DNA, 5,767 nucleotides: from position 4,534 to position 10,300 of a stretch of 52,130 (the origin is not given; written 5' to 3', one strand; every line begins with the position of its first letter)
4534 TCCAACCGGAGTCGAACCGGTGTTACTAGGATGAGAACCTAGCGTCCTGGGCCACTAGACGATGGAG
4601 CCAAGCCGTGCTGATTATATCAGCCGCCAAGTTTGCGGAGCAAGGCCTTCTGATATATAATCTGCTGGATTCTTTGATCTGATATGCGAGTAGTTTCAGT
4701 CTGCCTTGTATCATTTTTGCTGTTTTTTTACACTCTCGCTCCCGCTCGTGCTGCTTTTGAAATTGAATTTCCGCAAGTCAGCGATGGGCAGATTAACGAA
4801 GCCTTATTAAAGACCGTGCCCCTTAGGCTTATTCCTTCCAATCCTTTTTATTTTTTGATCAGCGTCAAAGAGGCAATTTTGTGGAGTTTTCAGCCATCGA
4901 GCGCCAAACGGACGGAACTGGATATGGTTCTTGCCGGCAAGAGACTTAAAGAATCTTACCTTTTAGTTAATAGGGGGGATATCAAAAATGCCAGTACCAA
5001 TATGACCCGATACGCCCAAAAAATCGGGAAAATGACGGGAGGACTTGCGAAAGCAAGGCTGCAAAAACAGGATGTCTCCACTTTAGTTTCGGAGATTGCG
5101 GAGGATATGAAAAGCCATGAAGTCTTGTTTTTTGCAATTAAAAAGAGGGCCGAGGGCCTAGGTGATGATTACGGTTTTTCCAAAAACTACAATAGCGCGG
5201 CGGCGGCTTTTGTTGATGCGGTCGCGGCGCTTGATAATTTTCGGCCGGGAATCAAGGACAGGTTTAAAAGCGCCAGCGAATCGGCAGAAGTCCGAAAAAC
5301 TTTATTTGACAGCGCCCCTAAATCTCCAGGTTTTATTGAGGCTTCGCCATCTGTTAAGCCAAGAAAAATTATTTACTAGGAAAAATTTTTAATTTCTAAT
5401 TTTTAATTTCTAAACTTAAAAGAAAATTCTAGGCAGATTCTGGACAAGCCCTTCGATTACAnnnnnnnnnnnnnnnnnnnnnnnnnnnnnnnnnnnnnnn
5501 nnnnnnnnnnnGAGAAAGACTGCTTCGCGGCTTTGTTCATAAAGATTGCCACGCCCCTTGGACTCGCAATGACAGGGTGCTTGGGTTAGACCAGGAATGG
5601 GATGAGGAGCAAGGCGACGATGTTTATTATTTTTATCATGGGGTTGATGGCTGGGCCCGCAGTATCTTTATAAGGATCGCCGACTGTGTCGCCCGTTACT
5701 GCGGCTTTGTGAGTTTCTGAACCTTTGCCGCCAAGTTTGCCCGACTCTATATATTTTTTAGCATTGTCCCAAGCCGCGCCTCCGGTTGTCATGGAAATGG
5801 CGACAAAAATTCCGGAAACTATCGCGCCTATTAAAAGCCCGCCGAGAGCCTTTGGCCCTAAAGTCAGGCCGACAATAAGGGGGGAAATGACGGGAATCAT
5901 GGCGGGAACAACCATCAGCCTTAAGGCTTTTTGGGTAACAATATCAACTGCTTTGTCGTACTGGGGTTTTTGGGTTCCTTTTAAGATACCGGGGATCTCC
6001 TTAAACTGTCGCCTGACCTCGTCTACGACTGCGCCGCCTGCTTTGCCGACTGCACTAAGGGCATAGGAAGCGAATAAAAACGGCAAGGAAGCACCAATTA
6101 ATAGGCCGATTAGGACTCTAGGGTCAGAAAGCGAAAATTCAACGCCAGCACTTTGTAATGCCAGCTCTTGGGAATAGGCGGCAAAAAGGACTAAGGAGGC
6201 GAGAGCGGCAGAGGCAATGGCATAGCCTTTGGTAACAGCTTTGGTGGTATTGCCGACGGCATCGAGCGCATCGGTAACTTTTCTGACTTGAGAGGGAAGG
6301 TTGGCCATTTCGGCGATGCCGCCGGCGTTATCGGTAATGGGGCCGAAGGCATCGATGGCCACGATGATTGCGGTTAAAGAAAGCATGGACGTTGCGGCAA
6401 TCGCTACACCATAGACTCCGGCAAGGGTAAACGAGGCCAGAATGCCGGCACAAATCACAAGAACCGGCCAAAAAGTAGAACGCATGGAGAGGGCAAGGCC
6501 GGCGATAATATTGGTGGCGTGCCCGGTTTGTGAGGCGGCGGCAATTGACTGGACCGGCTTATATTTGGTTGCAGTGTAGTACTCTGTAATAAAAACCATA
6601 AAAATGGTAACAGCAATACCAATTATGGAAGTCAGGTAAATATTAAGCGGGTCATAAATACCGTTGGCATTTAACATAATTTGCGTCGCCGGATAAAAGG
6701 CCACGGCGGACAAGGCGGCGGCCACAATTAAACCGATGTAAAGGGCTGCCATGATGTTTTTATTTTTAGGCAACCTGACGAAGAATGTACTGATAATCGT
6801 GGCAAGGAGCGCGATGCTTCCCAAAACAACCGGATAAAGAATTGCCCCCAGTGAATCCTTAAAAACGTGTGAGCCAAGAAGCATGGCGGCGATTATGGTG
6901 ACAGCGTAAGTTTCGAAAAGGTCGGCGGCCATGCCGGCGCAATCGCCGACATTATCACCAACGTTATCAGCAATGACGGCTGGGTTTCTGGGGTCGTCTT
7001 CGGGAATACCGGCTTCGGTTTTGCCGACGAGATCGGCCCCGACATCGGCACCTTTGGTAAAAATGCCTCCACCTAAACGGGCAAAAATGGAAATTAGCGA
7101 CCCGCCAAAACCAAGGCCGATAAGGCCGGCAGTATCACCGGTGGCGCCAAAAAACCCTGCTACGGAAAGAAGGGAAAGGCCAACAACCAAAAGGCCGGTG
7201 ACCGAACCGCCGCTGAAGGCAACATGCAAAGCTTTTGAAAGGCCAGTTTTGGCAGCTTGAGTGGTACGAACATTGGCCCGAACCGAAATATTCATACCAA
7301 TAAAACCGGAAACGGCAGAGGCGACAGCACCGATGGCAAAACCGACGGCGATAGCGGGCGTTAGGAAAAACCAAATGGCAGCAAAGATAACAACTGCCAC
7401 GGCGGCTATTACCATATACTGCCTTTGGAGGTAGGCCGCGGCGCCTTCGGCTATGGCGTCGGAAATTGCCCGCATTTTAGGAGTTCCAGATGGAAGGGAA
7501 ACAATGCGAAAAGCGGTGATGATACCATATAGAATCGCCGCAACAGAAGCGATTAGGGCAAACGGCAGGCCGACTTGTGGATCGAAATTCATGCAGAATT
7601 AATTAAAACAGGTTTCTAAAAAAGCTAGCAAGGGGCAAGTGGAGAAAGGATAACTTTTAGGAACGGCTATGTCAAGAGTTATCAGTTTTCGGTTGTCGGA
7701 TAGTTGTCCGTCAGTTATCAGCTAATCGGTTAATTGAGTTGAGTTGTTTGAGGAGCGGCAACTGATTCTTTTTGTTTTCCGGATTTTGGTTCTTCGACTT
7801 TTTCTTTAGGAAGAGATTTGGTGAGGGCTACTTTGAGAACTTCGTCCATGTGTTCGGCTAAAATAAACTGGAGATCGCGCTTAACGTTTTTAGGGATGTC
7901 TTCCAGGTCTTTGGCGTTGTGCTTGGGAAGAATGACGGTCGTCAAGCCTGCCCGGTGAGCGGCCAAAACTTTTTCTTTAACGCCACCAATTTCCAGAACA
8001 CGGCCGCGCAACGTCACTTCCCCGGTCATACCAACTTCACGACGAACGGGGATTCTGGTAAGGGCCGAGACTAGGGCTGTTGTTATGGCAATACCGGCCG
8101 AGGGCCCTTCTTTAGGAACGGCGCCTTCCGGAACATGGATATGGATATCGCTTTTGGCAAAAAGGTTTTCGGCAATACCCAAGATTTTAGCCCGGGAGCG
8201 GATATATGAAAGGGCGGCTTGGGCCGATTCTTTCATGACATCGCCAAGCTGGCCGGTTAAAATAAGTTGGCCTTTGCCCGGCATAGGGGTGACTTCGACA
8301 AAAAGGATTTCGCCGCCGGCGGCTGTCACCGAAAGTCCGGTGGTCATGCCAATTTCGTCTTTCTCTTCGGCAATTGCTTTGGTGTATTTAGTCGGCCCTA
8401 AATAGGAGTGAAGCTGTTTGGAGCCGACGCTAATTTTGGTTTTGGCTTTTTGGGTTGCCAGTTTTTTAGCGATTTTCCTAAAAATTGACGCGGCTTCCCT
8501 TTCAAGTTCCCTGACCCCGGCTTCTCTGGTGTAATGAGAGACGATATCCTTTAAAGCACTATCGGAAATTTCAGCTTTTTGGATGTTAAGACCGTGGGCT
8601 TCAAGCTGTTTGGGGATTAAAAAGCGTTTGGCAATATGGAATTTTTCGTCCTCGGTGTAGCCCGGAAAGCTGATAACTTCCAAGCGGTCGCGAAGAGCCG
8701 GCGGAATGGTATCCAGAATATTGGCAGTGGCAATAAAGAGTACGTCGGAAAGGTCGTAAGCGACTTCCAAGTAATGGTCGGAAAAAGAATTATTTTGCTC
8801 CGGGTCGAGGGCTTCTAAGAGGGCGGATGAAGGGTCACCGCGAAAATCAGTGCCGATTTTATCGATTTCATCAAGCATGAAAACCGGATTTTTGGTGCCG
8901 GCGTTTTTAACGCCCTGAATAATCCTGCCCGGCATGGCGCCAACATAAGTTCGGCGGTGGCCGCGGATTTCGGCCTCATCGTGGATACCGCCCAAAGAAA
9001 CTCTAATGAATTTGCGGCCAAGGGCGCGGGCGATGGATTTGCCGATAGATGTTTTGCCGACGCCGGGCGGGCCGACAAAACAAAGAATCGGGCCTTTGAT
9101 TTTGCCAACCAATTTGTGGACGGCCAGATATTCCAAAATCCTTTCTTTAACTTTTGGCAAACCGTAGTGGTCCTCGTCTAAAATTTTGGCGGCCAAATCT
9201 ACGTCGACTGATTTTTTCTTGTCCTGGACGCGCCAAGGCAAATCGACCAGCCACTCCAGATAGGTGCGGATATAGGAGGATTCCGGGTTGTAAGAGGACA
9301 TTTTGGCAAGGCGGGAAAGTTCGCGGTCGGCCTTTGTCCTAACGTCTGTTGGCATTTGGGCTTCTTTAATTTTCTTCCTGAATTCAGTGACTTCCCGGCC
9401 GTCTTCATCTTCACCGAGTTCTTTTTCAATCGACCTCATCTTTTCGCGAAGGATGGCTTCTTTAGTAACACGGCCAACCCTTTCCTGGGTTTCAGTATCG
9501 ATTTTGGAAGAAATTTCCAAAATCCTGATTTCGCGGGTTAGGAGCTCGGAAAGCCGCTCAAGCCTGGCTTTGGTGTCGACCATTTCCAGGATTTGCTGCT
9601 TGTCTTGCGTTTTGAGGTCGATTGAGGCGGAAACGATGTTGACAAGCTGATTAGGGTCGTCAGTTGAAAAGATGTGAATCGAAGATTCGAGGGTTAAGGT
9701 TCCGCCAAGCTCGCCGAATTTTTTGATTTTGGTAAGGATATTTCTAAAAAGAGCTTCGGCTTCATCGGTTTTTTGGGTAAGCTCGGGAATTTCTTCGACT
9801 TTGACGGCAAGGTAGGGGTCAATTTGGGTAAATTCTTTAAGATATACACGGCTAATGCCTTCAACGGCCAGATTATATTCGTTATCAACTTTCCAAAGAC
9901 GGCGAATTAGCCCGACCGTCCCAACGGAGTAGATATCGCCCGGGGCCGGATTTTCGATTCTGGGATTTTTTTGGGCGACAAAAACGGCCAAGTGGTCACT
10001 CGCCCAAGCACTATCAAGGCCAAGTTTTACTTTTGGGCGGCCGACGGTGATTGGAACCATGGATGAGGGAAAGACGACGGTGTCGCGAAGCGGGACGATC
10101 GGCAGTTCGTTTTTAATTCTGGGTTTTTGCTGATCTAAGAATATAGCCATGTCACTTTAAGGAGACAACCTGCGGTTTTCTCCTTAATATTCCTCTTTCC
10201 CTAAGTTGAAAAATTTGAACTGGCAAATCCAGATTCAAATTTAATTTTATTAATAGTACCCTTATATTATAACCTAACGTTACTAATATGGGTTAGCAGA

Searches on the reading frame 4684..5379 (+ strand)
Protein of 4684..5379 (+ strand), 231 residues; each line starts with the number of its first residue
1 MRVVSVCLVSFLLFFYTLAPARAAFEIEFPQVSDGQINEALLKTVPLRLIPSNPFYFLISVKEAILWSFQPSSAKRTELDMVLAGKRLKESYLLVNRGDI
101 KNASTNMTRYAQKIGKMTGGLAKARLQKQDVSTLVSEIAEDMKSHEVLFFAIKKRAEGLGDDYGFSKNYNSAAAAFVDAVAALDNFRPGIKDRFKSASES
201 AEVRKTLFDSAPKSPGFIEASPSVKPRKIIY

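Call 74: search_protein_families(library=pfam, proteins=[window:4684-5379:+], max_evalue=0.00001)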
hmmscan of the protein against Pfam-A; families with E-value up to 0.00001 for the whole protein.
window:4684-5379:+ (231 aa): 1 family
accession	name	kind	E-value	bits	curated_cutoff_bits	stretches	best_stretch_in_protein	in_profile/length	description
PF18915.5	DUF5667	-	7.4e-07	30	27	1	49-131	2-88/99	Domain of unknown function (DUF5667)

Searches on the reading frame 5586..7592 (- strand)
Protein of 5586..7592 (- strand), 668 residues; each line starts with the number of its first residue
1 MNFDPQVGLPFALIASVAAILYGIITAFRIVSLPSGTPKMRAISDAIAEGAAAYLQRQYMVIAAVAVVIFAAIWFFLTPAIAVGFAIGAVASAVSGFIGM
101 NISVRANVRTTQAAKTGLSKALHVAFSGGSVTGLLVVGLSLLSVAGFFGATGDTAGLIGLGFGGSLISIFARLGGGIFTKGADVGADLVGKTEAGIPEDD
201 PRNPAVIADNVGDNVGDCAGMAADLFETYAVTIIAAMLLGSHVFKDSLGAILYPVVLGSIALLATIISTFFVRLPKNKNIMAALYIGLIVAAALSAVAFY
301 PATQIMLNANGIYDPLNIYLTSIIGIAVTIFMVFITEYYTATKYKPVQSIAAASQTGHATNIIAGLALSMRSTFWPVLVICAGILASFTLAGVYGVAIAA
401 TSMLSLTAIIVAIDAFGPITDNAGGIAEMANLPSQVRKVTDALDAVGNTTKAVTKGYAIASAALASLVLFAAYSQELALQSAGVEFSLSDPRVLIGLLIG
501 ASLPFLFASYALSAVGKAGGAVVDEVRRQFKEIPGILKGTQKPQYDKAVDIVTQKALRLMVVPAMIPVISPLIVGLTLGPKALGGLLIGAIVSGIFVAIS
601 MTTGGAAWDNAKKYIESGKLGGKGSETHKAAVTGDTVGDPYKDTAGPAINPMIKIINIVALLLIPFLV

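Call 74: search_protein_families(library=pfam, proteins=[window:5586-7592:-], max_evalue=0.00001)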
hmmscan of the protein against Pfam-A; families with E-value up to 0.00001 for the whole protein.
window:5586-7592:- (668 aa): 1 family
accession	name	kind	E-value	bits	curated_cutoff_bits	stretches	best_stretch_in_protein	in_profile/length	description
PF03030.21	H_PPase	-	2.9e-261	869.2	29.7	1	17-663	1-645/645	Inorganic H+ pyrophosphatase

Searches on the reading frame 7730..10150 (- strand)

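Call 74: search_protein_families(library=pfam, proteins=[window:7730-10150:-], max_evalue=0.00001)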
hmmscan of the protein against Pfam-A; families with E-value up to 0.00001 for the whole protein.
window:7730-10150:- (806 aa): 6 families
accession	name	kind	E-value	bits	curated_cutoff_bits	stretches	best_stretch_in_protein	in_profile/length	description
PF05362.19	Lon_C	-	5e-91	304.3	21.1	1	575-777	2-204/205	Lon protease (S16) C-terminal proteolytic domain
PF02190.22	LON_substr_bdg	-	1.5e-42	146.3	28.7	1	15-206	1-200/200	ATP-dependent protease La (LON) substrate-binding domain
PF00004.35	AAA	-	9.2e-27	94.5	21.2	1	356-494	1-127/131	ATPase family associated with various cellular activities (AAA)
PF22667.2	Lon_lid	-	2e-20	72.6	27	1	517-572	1-56/57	Lon protease AAA+ ATPase lid domain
PF13541.12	ChlI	-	4.2e-09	36.8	27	1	618-745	1-121/121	Subunit ChlI of Mg-chelatase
PF07728.20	AAA_5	-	4.4e-09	36.9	22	1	356-490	2-139/139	AAA domain (dynein-related subfamily)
